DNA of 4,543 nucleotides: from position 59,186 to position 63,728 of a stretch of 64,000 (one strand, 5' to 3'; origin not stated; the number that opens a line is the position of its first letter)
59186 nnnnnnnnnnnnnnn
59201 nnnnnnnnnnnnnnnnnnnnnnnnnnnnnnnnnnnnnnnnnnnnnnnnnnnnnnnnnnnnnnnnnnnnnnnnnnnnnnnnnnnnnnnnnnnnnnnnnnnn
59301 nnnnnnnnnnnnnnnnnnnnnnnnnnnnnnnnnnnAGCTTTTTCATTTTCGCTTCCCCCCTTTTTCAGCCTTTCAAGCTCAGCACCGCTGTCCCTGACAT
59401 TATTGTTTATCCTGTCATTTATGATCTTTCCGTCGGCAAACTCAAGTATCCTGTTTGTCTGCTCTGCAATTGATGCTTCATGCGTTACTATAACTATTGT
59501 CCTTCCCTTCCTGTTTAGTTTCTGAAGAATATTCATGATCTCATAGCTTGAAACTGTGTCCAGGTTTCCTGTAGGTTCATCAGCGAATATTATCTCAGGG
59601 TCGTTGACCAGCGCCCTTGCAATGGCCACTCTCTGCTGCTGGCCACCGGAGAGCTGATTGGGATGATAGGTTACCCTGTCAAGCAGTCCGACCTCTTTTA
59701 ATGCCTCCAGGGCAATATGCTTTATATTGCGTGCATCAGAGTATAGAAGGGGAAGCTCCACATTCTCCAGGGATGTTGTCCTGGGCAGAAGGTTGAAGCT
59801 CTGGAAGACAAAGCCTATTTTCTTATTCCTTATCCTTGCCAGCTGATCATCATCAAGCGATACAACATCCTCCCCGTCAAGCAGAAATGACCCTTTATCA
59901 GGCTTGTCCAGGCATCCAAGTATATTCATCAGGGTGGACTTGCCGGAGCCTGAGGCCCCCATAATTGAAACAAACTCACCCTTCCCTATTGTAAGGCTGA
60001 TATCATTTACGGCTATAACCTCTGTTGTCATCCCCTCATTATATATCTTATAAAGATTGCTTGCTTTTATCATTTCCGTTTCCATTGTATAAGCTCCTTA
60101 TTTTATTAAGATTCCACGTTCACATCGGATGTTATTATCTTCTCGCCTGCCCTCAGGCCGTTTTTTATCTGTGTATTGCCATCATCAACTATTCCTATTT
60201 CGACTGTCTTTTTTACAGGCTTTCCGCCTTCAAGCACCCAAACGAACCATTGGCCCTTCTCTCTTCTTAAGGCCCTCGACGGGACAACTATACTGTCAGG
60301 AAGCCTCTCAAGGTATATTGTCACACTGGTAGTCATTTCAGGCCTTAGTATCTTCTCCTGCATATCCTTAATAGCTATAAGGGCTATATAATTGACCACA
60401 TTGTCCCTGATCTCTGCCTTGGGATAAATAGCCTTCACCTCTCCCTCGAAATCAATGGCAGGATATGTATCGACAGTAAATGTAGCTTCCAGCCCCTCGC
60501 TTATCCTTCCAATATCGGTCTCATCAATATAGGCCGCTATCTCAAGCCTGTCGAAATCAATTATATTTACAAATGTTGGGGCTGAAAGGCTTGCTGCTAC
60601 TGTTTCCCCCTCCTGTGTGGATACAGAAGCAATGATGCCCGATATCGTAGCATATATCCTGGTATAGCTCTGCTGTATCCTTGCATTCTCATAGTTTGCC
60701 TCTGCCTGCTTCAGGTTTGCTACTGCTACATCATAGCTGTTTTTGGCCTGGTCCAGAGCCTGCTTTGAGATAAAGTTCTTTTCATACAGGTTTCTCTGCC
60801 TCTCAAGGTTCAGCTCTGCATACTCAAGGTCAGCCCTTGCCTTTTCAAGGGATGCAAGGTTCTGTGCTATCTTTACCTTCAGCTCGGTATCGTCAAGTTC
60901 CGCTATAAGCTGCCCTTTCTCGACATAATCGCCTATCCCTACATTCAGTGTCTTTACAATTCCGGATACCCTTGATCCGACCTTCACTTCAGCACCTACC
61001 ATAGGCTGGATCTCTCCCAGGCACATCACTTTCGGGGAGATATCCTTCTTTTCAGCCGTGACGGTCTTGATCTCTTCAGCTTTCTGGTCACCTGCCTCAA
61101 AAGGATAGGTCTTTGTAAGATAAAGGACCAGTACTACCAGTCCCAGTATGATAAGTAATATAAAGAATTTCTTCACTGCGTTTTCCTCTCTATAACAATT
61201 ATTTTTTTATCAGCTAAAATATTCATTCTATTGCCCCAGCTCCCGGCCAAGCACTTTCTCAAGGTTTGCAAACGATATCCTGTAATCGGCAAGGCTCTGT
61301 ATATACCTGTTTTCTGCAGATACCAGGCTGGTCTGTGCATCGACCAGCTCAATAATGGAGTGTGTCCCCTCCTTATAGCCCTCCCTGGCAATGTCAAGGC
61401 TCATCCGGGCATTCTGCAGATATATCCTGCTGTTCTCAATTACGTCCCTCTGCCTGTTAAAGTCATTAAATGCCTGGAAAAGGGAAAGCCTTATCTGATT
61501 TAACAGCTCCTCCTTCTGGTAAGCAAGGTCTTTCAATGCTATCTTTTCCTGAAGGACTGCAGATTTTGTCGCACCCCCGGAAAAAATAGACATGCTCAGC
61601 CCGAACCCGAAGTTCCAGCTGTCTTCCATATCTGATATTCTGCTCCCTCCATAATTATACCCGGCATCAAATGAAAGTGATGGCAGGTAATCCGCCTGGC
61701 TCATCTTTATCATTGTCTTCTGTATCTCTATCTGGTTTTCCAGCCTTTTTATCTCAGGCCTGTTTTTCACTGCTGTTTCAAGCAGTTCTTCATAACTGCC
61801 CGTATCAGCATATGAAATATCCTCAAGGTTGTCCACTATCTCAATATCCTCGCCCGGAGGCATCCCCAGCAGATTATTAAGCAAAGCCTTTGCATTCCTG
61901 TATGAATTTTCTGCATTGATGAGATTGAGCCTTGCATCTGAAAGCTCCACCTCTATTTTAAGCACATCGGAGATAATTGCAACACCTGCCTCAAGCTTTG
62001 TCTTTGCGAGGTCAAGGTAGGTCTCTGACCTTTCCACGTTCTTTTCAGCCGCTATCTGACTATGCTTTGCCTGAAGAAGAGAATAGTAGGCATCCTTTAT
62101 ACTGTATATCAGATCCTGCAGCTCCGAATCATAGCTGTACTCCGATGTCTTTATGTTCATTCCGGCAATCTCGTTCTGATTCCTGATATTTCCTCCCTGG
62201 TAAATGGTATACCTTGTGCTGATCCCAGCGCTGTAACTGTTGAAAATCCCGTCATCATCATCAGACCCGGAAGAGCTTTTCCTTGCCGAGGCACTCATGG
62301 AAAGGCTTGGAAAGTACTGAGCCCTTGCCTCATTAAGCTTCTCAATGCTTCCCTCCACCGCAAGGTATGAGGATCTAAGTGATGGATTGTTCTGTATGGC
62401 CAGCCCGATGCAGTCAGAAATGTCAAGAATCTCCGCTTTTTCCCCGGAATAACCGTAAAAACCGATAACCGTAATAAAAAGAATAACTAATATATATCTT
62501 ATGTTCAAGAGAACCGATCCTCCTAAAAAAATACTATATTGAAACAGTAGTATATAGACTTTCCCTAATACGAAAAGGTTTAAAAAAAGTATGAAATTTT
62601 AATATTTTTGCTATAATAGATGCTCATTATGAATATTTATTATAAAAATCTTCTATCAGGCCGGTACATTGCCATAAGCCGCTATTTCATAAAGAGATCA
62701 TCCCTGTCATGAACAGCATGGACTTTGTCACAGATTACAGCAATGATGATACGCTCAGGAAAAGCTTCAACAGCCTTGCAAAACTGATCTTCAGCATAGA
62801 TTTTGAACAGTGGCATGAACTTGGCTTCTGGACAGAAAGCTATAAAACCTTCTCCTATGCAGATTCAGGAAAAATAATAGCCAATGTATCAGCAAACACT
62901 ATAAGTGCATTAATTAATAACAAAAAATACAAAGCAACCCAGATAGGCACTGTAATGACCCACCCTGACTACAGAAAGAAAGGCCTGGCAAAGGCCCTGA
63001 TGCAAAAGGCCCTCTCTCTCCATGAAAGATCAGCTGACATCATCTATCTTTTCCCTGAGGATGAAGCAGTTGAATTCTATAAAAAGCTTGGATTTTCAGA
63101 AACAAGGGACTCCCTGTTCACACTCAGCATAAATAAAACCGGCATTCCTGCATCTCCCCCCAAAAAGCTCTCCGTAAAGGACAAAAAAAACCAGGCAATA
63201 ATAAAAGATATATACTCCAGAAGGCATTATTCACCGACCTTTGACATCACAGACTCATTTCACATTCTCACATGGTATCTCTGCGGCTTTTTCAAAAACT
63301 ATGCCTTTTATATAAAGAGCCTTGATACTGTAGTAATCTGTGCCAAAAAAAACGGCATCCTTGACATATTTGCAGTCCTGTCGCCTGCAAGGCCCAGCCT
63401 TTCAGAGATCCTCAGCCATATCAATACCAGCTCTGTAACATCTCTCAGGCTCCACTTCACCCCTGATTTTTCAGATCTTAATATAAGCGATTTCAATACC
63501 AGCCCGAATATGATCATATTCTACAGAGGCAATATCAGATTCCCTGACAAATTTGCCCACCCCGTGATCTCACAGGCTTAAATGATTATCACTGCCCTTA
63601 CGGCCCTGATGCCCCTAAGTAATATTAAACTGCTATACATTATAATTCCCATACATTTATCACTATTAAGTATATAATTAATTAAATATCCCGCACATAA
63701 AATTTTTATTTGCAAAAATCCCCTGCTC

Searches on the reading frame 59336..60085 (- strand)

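Call 38: search_protein_families(library=pfam, proteins=[window:59336-60085:-], max_evalue=0.001)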
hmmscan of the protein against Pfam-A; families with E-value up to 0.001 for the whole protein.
window:59336-60085:- (250 aa): 4 families
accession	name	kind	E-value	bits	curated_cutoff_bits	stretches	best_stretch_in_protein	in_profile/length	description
PF00005.33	ABC_tran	-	3.5e-35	122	25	1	26-172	1-136/137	ABC transporter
PF13304.12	AAA_21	-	8.1e-06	26.5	27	0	39-70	2-50/304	AAA domain, putative AbiEii toxin, Type IV TA system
PF02463.25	SMC_N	-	9e-06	25.7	40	1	37-214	25-209/220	RecF/RecN/SMC N terminal domain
PF00437.27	T2SSE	-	0.00096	18.3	24.9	0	41-90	147-196/370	Type II/IV secretion system protein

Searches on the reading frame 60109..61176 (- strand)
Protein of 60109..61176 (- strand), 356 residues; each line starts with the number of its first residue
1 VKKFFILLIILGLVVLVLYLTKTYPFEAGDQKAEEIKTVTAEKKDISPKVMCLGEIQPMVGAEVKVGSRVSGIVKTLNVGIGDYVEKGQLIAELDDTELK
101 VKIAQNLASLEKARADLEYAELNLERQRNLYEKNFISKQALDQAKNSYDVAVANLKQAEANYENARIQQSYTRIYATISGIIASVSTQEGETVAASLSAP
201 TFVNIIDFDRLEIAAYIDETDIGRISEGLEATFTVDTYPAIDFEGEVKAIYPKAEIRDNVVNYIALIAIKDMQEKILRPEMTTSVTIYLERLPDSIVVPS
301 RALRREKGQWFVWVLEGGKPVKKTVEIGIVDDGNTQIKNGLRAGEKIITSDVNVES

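Call 38: search_protein_families(library=pfam, proteins=[window:60109-61176:-], max_evalue=0.001)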
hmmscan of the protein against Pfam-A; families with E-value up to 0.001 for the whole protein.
window:60109-61176:- (356 aa): 5 families
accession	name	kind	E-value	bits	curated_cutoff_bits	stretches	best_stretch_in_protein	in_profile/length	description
PF16576.10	HlyD_D23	-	7.6e-20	71.6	30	1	46-255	2-189/214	Barrel-sandwich domain of CusB or HlyD membrane-fusion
PF13437.12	HlyD_3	-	2.8e-18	67.1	22.2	1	174-279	2-105/106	HlyD family secretion protein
PF13533.13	Biotin_lipoyl_2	-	6.2e-09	35.9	29.8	1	64-95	1-32/32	Biotin-lipoyl like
PF02321.23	OEP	-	0.00048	20.4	22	1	101-171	114-184/187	Outer membrane efflux protein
PF00364.28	Biotin_lipoyl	-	0.00053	20.2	22.1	0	62-94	41-73/73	Biotin-requiring enzyme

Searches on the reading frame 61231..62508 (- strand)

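Call 38: search_protein_families(library=pfam, proteins=[window:61231-62508:-], max_evalue=0.001)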
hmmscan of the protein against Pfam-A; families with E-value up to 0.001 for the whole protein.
window:61231-62508:- (426 aa): 1 family
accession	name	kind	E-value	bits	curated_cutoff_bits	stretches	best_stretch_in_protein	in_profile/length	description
PF02321.23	OEP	-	1.3e-72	243.9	22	2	31-215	2-187/187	Outer membrane efflux protein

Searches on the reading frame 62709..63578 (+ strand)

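Call 50: search_protein_families(library=pfam, proteins=[window:62709-63578:+], max_evalue=0.0001)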
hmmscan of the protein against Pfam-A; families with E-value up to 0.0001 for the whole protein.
window:62709-63578:+ (290 aa): 6 families
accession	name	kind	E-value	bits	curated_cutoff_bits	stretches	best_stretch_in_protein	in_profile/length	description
PF13527.13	Acetyltransf_9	-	8.3e-15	55.4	25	1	48-130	44-125/127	Acetyltransferase (GNAT) domain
PF00583.31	Acetyltransf_1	-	4.3e-12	46.8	20.7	1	38-129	19-116/116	Acetyltransferase (GNAT) family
PF13508.13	Acetyltransf_7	-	8.8e-12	45.7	27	1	50-131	8-84/84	Acetyltransferase (GNAT) domain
PF13673.13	Acetyltransf_10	-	4.5e-09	36.8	23.6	1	45-134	31-112/128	Acetyltransferase (GNAT) domain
PF17013.11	Acetyltransf_15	-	3.9e-06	26.9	35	1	28-129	20-136/210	Putative acetyl-transferase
PF08445.16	FR47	-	1.6e-05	25.2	22.1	1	75-135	21-83/86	FR47-like protein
